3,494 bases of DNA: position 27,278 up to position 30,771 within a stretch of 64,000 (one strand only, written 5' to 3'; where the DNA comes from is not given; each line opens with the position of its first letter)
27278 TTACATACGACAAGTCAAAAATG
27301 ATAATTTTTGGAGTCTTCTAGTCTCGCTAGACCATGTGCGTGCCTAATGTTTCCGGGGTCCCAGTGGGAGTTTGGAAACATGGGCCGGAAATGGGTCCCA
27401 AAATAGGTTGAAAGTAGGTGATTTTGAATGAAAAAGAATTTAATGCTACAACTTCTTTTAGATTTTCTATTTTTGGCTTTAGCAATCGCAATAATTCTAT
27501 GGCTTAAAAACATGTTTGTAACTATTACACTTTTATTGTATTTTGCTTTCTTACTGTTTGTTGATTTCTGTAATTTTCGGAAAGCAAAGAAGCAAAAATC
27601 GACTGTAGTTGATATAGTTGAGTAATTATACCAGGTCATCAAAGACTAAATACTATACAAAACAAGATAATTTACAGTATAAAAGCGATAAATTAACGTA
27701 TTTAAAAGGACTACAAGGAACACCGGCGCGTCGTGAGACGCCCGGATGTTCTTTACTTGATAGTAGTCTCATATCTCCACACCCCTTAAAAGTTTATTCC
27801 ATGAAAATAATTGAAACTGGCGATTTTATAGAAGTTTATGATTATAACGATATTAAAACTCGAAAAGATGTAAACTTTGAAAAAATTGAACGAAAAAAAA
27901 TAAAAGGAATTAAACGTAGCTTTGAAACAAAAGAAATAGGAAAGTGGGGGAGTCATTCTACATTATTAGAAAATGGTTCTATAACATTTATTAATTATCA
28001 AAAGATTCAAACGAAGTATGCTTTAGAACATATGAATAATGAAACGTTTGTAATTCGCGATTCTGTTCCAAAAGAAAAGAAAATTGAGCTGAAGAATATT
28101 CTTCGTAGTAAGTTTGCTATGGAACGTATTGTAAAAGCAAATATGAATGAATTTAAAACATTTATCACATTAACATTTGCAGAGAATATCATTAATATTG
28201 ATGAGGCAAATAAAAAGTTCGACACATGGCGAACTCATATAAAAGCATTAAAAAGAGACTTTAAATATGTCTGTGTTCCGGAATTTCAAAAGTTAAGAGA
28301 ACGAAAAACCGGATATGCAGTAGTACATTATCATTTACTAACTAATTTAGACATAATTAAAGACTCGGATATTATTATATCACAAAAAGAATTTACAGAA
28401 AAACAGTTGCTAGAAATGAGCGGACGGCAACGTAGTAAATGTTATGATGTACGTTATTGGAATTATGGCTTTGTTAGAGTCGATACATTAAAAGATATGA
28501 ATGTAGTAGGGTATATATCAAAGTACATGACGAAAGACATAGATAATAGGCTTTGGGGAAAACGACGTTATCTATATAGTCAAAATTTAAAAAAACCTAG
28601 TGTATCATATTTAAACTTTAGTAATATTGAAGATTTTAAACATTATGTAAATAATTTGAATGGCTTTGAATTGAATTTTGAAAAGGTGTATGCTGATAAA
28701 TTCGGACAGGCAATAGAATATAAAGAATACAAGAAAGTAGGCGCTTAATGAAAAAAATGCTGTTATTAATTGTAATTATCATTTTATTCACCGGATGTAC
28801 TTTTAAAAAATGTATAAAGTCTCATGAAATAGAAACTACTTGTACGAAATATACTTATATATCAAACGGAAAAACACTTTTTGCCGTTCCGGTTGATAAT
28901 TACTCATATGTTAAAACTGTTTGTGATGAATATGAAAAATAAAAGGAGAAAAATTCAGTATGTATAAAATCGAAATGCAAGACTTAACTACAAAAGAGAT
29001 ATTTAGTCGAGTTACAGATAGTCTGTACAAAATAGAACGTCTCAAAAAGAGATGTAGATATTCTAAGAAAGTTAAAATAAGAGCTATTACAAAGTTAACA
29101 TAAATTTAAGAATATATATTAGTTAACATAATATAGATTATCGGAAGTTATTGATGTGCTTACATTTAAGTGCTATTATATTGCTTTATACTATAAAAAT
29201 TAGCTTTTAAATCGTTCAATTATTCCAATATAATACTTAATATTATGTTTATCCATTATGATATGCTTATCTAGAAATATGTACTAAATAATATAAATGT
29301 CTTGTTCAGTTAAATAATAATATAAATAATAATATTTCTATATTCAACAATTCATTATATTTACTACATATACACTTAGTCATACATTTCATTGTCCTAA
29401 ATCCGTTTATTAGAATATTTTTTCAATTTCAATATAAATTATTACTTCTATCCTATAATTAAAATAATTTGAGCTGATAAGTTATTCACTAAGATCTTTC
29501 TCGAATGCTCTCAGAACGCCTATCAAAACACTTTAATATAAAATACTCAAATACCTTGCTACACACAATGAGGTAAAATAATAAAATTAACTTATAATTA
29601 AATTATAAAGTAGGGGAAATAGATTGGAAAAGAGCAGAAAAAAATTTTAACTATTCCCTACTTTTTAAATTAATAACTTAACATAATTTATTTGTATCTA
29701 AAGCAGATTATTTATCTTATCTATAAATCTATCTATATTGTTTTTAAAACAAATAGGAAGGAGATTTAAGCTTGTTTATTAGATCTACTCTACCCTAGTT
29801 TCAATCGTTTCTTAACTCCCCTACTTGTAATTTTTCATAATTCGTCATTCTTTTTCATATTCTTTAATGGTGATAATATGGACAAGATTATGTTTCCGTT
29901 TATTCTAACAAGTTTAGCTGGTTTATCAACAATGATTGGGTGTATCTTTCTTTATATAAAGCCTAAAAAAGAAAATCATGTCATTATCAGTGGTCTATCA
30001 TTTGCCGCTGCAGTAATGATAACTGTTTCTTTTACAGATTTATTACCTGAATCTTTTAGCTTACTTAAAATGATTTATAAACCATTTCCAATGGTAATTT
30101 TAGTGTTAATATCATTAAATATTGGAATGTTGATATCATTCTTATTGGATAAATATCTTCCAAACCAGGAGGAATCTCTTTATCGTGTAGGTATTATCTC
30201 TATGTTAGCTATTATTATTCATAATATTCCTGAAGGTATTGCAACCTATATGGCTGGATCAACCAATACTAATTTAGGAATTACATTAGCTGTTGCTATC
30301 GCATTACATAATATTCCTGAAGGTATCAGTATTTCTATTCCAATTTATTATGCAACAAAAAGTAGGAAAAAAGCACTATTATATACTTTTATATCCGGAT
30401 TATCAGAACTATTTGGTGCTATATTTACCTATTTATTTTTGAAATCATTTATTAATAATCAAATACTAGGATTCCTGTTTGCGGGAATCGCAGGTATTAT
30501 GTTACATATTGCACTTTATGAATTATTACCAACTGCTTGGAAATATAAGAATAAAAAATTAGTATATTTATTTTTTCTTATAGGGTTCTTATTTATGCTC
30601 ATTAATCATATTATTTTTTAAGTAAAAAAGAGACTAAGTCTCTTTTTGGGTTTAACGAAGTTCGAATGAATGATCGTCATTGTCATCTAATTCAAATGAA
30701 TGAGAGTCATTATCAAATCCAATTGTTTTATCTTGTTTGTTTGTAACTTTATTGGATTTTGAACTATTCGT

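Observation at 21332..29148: Integrase-less filamentous-phage-like prophage inserted at the chromosomal dif site of a Gram-positive spore former (putative IMEX)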

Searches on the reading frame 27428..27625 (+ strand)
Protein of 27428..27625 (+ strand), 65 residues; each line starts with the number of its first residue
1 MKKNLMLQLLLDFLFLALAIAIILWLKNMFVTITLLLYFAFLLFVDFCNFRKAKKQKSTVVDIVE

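Call 76: search_protein_families(library=pfam, max_evalue=0.1, proteins=[window:27428-27625:+])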
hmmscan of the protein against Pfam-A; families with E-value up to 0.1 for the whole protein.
window:27428-27625:+ (65 aa): 2 families
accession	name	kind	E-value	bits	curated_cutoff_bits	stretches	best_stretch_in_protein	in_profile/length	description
PF14256.11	YwiC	-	0.017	15.8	25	1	3-64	54-113/126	YwiC-like protein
PF13398.12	Peptidase_M50B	-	0.081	13.1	26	1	9-55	96-141/201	Peptidase M50B-like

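Call 77: search_protein_families(library=phrogs, max_evalue=0.1, proteins=[window:27428-27625:+])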
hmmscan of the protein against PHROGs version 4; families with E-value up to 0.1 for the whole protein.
window:27428-27625:+ (65 aa): 0 families

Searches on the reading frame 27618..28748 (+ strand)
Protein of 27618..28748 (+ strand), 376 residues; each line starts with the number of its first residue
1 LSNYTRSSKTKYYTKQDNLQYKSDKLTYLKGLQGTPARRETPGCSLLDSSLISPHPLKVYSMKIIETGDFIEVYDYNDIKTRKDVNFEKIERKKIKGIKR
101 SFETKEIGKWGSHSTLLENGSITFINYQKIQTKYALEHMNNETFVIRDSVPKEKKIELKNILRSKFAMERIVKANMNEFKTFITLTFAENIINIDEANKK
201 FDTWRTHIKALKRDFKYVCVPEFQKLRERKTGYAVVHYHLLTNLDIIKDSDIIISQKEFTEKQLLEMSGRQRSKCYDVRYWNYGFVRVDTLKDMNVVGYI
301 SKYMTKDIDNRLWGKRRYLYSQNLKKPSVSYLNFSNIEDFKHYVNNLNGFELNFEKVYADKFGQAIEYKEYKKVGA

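Call 7: search_protein_families(library=pfam, max_evalue=0.1, proteins=[window:27618-28748:+])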
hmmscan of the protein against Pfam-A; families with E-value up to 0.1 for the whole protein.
window:27618-28748:+ (376 aa): 2 families
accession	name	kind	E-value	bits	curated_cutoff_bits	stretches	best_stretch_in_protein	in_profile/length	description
PF23343.2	REP_ORF2-G2P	-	3.8e-16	59.6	27.8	1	181-307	2-98/99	Replication-associated protein ORF2/G2P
PF20199.4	RepSA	-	0.0048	16.5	34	1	289-318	290-319/438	Replication initiator protein, pSAM2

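Call 8: search_protein_families(library=phrogs, max_evalue=0.1, proteins=[window:27618-28748:+])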
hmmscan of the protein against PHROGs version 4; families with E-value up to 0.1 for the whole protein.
window:27618-28748:+ (376 aa): 2 families
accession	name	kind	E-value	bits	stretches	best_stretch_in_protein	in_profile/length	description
phrog_3419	-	DNA, RNA and nucleotide metabolism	2.5e-19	70.9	1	119-360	44-263/289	rolling circle DNA replication initiation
phrog_32448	-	unknown function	0.09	13.6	0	175-199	14-38/49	-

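Call 10: search_dna_similar(query=window:27618-28748:+, collection=phages, mode=protein, max_evalue=0.001)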
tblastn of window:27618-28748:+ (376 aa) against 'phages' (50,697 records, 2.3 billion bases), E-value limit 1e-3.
Records with a match: 12; places in all: 12; records where one place covers at least 80% of the query: 0.
Best place of each record, by identity: <60% 12.
By first word of the organism name: bajarodino 10; Clostridium 2.
By host as written in the record: - 6; Peromyscus fraterculus 4; Clostridium perfringens SM101 2.
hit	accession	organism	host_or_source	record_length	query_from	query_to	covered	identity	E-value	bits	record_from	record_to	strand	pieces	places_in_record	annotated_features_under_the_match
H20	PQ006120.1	bajarodino virus 73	Chaetodipus spinatus feces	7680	159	374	57%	27.5%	2e-7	59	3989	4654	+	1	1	replication initiator protein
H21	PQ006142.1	bajarodino virus 41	Neotoma bryanti feces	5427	163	328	44%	33.3%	1e-13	79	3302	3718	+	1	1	replication initiator protein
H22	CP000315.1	Clostridium phage phiSM101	Clostridium perfringens SM101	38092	164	370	55%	26.5%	5e-4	48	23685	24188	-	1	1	hypothetical protein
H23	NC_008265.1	Clostridium phage phiSM101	Clostridium perfringens SM101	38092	164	370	55%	26.5%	5e-4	48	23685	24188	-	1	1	replication initiation protein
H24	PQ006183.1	bajarodino virus 15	Peromyscus fraterculus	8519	145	336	51%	27.8%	8e-4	47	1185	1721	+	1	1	replication initiator protein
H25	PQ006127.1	bajarodino virus 53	Peromyscus fraterculus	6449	144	339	52%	26.9%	1e-5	53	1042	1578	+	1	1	replication initiator protein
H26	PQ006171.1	bajarodino virus 23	Peromyscus fraterculus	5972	174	364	51%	26.4%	2e-5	52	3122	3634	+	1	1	replication initiator protein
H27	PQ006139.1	bajarodino virus 1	Neotoma bryanti feces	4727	177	329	41%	32.3%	2e-7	59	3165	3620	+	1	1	replication initiator protein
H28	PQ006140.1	bajarodino virus 1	Neotoma bryanti feces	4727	177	329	41%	32.3%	2e-7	59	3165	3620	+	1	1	replication initiator protein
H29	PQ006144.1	bajarodino virus 39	Neotoma bryanti feces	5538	177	340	44%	28.5%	2e-6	56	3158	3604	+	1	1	replication initiator protein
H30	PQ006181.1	bajarodino virus 17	Peromyscus fraterculus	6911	174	329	41%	27.3%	3e-7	58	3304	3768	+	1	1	replication initiator protein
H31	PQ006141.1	bajarodino virus 42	Neotoma bryanti feces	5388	159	331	46%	24.6%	7e-5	51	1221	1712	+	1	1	replication initiator protein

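Call 11: find_encoding_contigs(protein=window:27618-28748:+, flank=10000, max_places=10)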
Protein window:27618-28748:+ (376 aa): no gene with exactly this product is on record in the collection.

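Call 31: search_protein_families(library=ncbifam, max_evalue=0.001, proteins=[window:27618-28748:+])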
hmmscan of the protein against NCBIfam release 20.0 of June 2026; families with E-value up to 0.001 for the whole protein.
window:27618-28748:+ (376 aa): 0 families

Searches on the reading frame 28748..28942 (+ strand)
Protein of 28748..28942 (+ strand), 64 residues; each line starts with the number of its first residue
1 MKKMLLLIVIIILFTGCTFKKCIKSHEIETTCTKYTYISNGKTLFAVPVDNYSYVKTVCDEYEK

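Call 76: search_protein_families(library=pfam, max_evalue=0.1, proteins=[window:28748-28942:+])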
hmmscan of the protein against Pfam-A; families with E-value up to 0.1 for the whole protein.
window:28748-28942:+ (64 aa): 2 families
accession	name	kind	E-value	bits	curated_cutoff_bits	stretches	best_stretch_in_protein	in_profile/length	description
PF08139.17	LPAM_1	-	0.0016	19.2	20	1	1-17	1-17/18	Prokaryotic membrane lipoprotein lipid attachment site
PF21200.3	Glyco_hydro_39_C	-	0.085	13.6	27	1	9-48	13-54/89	Alpha-L-iduronidase C-terminal domain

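Call 77: search_protein_families(library=phrogs, max_evalue=0.1, proteins=[window:28748-28942:+])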
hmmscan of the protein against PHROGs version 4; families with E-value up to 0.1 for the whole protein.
window:28748-28942:+ (64 aa): 10 families
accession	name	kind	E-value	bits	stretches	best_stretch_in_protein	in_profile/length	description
phrog_1119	-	moron, auxiliary metabolic gene and host takeover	0.00066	21.1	1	1-44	1-38/78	Cor superinfection exclusion protein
phrog_8801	-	unknown function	0.003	19.1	1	1-55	1-56/94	-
phrog_6360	-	unknown function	0.012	16.8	1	1-47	1-49/122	-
phrog_3135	-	unknown function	0.018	16.3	1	1-43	1-43/114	-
phrog_9078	-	unknown function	0.018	15.9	1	1-44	1-45/115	-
phrog_15073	-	unknown function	0.023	15.9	1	5-63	11-61/64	-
phrog_29814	-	unknown function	0.025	15.8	1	7-37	4-34/78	-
phrog_2291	-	unknown function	0.058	14.2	1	1-27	2-28/81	-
phrog_13143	-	unknown function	0.076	13.7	1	1-35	6-40/194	-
phrog_3224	-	unknown function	0.083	14.1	1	1-39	2-42/96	-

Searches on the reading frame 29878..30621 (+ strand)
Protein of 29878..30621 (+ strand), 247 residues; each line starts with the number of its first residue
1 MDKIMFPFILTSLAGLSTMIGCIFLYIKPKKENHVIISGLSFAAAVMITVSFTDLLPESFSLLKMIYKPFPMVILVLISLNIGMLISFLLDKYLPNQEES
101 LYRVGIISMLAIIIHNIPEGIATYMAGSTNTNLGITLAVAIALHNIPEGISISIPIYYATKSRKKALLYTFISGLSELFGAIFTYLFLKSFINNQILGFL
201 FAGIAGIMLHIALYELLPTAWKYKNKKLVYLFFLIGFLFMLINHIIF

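Call 14: find_encoding_contigs(protein=window:29878-30621:+, flank=10000, max_places=10)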
Protein window:29878-30621:+ (247 aa): no gene with exactly this product is on record in the collection.
